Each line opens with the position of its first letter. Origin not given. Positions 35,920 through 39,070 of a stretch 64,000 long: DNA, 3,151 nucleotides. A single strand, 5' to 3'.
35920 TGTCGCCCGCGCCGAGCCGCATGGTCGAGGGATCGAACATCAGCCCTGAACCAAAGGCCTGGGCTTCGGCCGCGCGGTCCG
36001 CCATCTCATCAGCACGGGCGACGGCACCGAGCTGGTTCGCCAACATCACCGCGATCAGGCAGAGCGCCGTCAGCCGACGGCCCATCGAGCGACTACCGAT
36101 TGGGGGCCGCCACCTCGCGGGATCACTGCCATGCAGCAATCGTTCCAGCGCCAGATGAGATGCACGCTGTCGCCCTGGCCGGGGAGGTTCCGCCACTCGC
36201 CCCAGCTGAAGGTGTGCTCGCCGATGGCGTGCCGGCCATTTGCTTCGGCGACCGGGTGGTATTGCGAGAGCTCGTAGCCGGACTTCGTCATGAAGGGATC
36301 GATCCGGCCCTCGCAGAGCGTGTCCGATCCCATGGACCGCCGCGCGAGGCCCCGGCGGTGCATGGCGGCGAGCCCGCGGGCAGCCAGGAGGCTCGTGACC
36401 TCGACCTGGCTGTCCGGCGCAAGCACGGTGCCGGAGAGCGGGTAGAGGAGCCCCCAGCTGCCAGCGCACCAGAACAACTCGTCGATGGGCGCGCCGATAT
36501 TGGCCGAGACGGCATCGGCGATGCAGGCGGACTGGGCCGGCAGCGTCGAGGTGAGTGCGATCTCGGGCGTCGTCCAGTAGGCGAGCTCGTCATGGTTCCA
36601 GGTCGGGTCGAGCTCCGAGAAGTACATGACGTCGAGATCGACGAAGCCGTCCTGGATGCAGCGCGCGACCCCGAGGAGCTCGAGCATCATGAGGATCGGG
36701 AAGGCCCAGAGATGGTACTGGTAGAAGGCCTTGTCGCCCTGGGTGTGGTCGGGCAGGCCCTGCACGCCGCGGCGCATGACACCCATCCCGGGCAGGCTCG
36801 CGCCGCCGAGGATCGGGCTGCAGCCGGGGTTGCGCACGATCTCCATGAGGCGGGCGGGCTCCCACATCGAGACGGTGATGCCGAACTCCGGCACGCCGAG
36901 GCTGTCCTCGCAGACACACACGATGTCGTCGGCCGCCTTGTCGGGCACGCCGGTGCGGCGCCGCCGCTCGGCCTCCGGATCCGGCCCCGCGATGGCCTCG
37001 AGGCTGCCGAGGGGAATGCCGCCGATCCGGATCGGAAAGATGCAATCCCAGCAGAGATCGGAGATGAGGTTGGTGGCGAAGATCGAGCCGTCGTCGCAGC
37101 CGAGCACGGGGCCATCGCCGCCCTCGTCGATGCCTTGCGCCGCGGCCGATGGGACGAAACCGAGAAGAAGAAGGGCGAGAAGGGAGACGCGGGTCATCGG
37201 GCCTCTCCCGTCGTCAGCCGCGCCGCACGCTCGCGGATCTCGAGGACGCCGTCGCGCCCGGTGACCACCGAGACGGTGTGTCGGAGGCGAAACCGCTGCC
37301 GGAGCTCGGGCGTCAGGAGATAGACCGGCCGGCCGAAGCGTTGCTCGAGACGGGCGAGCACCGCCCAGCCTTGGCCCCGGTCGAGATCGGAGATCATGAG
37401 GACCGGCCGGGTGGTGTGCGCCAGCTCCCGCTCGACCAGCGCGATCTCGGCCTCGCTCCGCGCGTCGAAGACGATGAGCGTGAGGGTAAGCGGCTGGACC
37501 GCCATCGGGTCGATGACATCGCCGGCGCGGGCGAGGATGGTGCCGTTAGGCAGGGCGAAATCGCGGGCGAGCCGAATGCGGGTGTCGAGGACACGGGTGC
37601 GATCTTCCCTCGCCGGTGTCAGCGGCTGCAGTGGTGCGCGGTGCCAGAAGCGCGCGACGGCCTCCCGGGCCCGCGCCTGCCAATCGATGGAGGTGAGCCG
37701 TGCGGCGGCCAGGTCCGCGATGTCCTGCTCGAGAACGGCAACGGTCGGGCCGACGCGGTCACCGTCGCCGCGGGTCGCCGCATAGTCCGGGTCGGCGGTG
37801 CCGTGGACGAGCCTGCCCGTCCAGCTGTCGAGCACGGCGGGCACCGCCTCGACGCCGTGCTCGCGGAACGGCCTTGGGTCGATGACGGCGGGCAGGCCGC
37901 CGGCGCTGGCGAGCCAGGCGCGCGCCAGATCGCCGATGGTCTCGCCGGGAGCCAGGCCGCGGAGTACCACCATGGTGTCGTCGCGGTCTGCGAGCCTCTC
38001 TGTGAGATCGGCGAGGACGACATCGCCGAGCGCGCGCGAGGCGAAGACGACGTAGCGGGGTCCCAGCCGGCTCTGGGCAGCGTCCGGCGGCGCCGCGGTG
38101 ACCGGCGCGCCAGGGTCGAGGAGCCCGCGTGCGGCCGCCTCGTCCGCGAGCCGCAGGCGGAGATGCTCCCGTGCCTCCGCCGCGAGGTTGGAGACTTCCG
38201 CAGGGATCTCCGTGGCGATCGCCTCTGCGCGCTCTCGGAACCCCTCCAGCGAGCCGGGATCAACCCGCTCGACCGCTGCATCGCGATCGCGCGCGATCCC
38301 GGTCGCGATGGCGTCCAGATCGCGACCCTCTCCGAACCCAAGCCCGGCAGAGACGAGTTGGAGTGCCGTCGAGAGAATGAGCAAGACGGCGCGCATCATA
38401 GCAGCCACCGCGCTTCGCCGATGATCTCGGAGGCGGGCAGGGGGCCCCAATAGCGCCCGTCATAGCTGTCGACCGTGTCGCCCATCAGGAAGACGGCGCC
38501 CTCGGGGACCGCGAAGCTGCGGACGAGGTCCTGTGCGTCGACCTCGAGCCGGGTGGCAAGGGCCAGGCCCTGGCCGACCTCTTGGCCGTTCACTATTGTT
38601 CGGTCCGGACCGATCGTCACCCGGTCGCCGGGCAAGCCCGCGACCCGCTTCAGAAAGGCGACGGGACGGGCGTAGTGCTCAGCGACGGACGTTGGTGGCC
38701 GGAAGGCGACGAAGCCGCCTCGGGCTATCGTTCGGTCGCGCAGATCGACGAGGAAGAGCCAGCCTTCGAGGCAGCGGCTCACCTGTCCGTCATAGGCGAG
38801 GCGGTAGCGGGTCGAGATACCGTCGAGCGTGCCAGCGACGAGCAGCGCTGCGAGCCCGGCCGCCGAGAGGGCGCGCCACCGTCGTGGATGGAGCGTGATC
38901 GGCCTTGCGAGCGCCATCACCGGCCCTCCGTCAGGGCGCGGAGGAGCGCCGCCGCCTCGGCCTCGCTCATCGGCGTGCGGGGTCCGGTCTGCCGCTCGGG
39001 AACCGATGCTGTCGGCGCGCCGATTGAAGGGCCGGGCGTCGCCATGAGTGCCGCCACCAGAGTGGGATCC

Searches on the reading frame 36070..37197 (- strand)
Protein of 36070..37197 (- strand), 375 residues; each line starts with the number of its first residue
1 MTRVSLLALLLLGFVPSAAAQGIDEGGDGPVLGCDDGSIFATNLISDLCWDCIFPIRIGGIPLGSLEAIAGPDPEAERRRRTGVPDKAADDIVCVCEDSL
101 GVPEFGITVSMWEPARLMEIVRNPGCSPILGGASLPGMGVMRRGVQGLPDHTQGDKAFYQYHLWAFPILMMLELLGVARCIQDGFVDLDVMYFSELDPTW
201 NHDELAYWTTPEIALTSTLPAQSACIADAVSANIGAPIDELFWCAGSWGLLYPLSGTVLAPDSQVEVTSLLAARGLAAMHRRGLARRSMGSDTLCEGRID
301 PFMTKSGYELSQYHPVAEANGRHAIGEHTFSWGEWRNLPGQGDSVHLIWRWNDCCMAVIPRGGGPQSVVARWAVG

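Call 97: search_protein_families(library=pfam, proteins=[window:36070-37197:-], max_evalue=0.01)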
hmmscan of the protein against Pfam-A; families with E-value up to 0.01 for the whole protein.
window:36070-37197:- (375 aa): 1 family
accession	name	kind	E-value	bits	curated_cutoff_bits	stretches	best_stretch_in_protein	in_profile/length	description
PF06834.16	TraU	-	1.3e-85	287.9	26.5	1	43-356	5-305/306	TraU protein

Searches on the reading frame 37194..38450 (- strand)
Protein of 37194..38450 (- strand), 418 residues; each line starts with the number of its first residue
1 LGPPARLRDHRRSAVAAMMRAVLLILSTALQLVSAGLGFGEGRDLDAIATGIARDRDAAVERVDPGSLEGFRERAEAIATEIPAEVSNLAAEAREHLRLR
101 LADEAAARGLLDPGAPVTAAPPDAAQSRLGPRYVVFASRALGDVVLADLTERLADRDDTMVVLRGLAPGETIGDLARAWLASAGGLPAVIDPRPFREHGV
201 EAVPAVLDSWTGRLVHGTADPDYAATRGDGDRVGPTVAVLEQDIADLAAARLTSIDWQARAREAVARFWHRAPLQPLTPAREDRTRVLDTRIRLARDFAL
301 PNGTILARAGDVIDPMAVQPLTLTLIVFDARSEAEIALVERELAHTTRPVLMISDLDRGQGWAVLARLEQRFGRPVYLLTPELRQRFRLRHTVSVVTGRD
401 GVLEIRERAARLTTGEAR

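Call 28: search_protein_families(library=pfam, proteins=[window:37194-38450:-], max_evalue=0.001)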
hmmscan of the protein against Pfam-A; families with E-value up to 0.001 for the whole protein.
window:37194-38450:- (418 aa): 1 family
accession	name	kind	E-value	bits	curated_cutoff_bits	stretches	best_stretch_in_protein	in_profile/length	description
PF09673.15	TrbC_Ftype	-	3.5e-08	33.9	24.2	1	135-207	1-75/111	Type-F conjugative transfer system pilin assembly protein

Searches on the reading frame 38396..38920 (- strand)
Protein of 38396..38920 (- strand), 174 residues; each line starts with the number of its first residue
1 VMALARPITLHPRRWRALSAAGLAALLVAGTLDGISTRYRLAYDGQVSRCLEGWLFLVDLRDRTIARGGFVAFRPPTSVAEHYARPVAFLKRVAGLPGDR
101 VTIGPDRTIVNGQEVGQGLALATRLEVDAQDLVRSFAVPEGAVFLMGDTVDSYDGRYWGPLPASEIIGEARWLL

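Call 28: search_protein_families(library=pfam, proteins=[window:38396-38920:-], max_evalue=0.001)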
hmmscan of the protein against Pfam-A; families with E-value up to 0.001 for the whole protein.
window:38396-38920:- (174 aa): 1 family
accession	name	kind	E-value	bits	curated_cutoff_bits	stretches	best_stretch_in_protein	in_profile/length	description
PF10502.14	Peptidase_S26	-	1.6e-24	87.2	22.9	1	20-172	7-165/168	Signal peptidase, peptidase S26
